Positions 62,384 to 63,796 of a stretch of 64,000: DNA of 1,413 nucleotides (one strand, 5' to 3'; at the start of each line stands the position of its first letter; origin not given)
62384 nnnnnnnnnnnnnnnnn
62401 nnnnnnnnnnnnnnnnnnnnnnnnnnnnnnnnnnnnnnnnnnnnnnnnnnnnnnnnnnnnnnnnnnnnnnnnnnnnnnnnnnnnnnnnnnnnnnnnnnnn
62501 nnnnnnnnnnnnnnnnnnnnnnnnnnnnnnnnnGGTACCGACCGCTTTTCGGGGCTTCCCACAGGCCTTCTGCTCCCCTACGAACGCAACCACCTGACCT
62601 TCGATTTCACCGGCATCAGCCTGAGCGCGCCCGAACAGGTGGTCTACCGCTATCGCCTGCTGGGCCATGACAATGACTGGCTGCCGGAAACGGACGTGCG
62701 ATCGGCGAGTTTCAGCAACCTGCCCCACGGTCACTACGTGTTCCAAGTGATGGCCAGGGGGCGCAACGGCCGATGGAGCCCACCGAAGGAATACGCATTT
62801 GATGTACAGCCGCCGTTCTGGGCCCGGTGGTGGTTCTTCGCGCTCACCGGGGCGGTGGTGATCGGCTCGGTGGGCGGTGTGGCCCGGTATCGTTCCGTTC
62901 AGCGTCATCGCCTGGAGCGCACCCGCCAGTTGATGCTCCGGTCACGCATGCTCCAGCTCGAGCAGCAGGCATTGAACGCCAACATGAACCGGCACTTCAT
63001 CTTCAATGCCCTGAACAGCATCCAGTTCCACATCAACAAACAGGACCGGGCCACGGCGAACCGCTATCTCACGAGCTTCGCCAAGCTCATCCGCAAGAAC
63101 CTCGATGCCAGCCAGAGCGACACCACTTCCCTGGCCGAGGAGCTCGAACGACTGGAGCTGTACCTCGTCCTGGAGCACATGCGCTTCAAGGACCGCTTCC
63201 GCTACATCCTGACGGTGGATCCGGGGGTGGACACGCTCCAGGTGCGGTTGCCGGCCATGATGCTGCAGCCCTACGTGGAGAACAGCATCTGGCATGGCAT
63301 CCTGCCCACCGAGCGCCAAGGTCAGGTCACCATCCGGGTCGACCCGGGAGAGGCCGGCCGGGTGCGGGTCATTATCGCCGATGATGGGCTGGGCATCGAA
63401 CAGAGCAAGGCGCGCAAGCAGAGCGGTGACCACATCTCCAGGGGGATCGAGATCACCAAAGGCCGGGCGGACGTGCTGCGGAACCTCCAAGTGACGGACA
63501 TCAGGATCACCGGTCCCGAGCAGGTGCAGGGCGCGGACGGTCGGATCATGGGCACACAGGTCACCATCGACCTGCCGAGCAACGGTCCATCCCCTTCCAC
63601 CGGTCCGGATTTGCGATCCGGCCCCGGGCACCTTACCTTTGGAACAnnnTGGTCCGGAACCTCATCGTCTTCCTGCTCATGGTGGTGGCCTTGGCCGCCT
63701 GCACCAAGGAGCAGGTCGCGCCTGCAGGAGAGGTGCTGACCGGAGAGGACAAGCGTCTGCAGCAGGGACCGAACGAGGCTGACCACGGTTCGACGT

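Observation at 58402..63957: Two tandem LytTR response regulators ahead of a LytS-type kinase that carries a large periplasmic beta-propeller/Y_Y_Y sensor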

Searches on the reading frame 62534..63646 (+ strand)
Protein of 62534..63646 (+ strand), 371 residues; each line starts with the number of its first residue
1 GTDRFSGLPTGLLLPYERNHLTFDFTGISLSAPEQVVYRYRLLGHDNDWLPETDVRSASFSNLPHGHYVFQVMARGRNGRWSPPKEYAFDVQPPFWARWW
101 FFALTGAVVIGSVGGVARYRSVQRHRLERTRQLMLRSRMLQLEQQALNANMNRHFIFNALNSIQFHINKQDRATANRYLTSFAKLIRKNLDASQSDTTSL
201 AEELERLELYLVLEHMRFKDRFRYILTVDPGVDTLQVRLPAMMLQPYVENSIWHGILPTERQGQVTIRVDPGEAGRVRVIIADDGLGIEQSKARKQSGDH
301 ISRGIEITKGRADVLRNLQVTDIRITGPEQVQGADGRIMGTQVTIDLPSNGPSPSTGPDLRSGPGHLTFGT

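Call 77: search_protein_representatives(protein=window:62534-63646:+)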
Query: 371 residues. Proteins with E-value up to 0.001 (for the whole library): 134120; up to 1e-10: 63687; up to 1e-30: 12381. The best 150 are listed.
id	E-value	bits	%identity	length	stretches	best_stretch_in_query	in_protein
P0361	1.6e-150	517.6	65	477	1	4-369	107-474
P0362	2.3e-145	500.6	64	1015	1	6-365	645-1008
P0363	3.3e-114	398.2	54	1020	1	1-352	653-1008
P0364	9.8e-109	380.2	52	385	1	3-349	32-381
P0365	2.1e-107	375.8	49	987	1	3-351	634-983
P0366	4.6e-106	371.4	52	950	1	2-349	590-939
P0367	3.9e-105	368.3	50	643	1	3-349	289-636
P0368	4.2e-104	364.9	51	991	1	3-350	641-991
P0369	4.4e-104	364.9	50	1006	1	4-350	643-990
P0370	9.5e-104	363.7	50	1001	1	6-348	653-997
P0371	2.4e-103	362.4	48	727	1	3-347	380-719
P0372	3.5e-103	361.9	50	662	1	6-349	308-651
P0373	1.4e-102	359.9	46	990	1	3-350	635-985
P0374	7.0e-102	357.6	48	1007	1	5-349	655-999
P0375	2.3e-101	355.9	49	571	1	3-350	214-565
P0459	2.8e-75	270.1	40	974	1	3-349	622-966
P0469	4.4e-73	262.8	39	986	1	6-348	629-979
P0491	1.9e-68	247.6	39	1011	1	6-349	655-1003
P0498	6.6e-68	245.8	39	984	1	7-348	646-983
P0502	1.4e-67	244.8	39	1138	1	4-348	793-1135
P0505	2.3e-67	244.0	37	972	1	8-354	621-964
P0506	2.4e-67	244.0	37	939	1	7-350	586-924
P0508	4.6e-67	243.0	39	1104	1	12-348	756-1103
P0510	6.2e-67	242.6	39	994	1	11-348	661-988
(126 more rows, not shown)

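Call 79: search_protein_families(library=pfam, proteins=[P0510, P0508, P0506, P0505, P0502, P0498, P0491, P0469, P0459], max_evalue=0.001)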
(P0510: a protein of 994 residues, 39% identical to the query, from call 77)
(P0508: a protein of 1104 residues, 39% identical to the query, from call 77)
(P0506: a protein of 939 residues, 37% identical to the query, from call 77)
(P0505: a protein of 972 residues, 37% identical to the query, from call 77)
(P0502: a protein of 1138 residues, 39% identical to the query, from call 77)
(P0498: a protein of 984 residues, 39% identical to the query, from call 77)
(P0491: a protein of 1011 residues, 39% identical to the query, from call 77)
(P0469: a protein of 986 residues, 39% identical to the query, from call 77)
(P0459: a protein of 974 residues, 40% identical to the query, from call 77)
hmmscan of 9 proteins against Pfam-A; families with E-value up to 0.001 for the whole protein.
P0510 (994 aa): 3 families
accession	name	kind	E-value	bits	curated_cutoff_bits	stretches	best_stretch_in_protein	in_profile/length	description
PF07494.17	Reg_prop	-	1.4e-26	89.6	20.4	1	34-56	1-23/24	Two component regulator propeller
PF06580.19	His_kinase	-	7.7e-22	77.8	25.2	1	784-863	2-81/81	Histidine kinase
PF07495.19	Y_Y_Y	-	1.5e-09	38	26.6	1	681-741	3-64/65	Y_Y_Y domain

P0508 (1104 aa): 4 families
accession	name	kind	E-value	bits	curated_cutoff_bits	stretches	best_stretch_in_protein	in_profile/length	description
PF06580.19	His_kinase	-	8.4e-23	80.9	25.2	1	897-975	2-80/81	Histidine kinase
PF07494.17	Reg_prop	-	1.8e-14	52.5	20.4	0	601-622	1-22/24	Two component regulator propeller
PF07495.19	Y_Y_Y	-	5.4e-14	52.3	26.6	1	774-823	2-51/65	Y_Y_Y domain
PF08450.18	SGL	-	0.00054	20.1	26.3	0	526-623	9-104/246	SMP-30/Gluconolactonase/LRE-like region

P0506 (939 aa): 4 families
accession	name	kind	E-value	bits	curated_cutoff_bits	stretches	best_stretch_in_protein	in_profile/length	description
PF06580.19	His_kinase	-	1.3e-19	70.7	25.2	1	721-799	3-81/81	Histidine kinase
PF07494.17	Reg_prop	-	2.3e-19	67.4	20.4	0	4-26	1-23/24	Two component regulator propeller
PF07495.19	Y_Y_Y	-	1.6e-13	50.8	26.6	1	609-669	2-64/65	Y_Y_Y domain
PF02518.31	HATPase_c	-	9.9e-05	23.2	26.4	1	820-924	9-110/111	Histidine kinase-, DNA gyrase B-, and HSP90-like ATPase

P0505 (972 aa): 5 families
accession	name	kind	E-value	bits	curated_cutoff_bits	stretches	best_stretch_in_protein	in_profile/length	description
PF07494.17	Reg_prop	-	4.5e-29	97.2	20.4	0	282-302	4-24/24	Two component regulator propeller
PF06580.19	His_kinase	-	1.2e-18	67.5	25.2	1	755-832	3-80/81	Histidine kinase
PF07495.19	Y_Y_Y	-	2.1e-09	37.6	26.6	1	643-703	2-64/65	Y_Y_Y domain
PF02518.31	HATPase_c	-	2e-06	28.7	26.4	1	854-958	9-108/111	Histidine kinase-, DNA gyrase B-, and HSP90-like ATPase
PF08450.18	SGL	-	0.00043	20.4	26.3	0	396-547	33-154/246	SMP-30/Gluconolactonase/LRE-like region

P0502 (1138 aa): 5 families
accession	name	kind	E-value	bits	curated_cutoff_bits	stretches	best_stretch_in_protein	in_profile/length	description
PF07494.17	Reg_prop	-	3.9e-85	269.1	20.4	11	227-250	1-24/24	Two component regulator propeller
PF06580.19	His_kinase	-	3.8e-23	82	25.2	1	930-1008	2-80/81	Histidine kinase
PF07495.19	Y_Y_Y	-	5.5e-16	58.7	26.6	1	820-874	3-57/65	Y_Y_Y domain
PF02518.31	HATPase_c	-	3.8e-08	34.2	26.4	0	1030-1137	9-110/111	Histidine kinase-, DNA gyrase B-, and HSP90-like ATPase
PF23748.1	Beta-prop_LRRK2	-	0.00022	20.7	26.9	0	607-640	270-303/359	LRRK2 beta propeller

P0498 (984 aa): 4 families
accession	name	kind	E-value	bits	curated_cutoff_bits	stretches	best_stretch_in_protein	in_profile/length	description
PF06580.19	His_kinase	-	3.5e-24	85.3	25.2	1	778-857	2-81/81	Histidine kinase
PF07494.17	Reg_prop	-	9.1e-24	80.9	20.4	1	283-305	1-23/24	Two component regulator propeller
PF07495.19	Y_Y_Y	-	1.7e-13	50.7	26.6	1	668-732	1-65/65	Y_Y_Y domain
PF08450.18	SGL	-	1.1e-05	25.6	26.3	0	63-131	38-105/246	SMP-30/Gluconolactonase/LRE-like region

P0491 (1011 aa): 4 families
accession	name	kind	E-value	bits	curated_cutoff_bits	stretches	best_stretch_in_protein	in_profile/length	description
PF07494.17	Reg_prop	-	6.9e-41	133.4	20.4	1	235-257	2-24/24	Two component regulator propeller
PF06580.19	His_kinase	-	1.4e-18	67.3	25.2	1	795-874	2-81/81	Histidine kinase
PF07495.19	Y_Y_Y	-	8.5e-14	51.6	26.6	1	681-744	4-65/65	Y_Y_Y domain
PF02518.31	HATPase_c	-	7.8e-06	26.7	26.4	1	896-951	9-63/111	Histidine kinase-, DNA gyrase B-, and HSP90-like ATPase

P0469 (986 aa): 7 families
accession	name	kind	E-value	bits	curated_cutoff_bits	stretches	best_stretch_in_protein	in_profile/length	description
PF07494.17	Reg_prop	-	1.5e-18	65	20.4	1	31-53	1-23/24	Two component regulator propeller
PF06580.19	His_kinase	-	3.3e-17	62.9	25.2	1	770-851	2-81/81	Histidine kinase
PF08450.18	SGL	-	6.4e-07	29.7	26.3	0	520-584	41-105/246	SMP-30/Gluconolactonase/LRE-like region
PF00780.28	CNH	-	0.00017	22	26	0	531-552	3-24/255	CNH domain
PF07495.19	Y_Y_Y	-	0.00026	21.3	26.6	1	654-714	3-64/65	Y_Y_Y domain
PF25171.1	Beta-prop_WDR36-Utp21_1st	-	0.00063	19.7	80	0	433-553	19-144/266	WDR36/Utp21 first beta-propeller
PF24421.1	Ig_J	-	0.00076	20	29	0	659-717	41-104/104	Tip attachment protein J, Ig-like domain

P0459 (974 aa): 4 families
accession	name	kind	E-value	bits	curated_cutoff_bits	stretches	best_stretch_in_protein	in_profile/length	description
PF07494.17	Reg_prop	-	4.3e-29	97.3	20.4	1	41-63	1-23/24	Two component regulator propeller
PF06580.19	His_kinase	-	2.4e-16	60.2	25.2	1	762-839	3-80/81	Histidine kinase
PF07495.19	Y_Y_Y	-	1.6e-08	34.7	26.6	1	649-710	2-64/65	Y_Y_Y domain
PF02518.31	HATPase_c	-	0.00015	22.6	26.4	0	860-966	8-109/111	Histidine kinase-, DNA gyrase B-, and HSP90-like ATPase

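Call 80: list_cluster_members(proteins=[P0502, P0505, P0506, P0510, P0491, P0469, P0459, P0498])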
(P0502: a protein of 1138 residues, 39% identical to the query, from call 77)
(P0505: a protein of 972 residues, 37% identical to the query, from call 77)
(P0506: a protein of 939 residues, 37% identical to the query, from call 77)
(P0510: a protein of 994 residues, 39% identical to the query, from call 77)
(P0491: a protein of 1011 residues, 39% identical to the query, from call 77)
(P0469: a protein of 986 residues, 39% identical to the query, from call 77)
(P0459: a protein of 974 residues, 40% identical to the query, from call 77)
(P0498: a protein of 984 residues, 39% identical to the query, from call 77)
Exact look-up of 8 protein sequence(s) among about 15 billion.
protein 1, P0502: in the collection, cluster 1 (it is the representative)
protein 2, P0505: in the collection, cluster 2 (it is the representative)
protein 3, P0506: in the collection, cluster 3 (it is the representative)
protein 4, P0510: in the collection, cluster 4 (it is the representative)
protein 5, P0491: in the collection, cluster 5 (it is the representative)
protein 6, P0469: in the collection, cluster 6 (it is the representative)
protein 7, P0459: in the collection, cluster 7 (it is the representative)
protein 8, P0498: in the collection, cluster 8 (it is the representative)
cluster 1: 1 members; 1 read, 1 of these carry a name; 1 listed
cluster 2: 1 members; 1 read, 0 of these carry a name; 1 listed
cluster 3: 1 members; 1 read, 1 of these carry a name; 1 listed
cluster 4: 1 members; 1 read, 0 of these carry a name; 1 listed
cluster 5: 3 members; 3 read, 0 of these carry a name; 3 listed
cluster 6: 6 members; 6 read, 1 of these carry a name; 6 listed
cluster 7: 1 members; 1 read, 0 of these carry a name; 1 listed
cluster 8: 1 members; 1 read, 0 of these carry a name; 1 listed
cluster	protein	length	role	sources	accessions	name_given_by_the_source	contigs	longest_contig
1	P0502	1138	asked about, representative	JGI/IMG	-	ligand-binding sensor domain-containing protein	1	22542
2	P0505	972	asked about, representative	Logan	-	-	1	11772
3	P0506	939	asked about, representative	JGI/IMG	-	ligand-binding sensor domain-containing protein/two-component sensor histidine kinase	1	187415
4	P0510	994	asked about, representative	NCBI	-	-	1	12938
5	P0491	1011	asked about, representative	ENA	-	-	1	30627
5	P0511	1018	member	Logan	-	-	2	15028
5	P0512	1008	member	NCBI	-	-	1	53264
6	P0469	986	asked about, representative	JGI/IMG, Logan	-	ligand-binding sensor domain-containing protein/two-component sensor histidine kinase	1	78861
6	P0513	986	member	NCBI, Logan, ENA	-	-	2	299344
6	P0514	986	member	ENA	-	-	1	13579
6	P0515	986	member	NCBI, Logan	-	-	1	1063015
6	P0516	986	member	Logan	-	-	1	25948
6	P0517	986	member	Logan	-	-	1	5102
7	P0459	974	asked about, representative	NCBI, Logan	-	-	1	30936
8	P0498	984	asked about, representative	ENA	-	-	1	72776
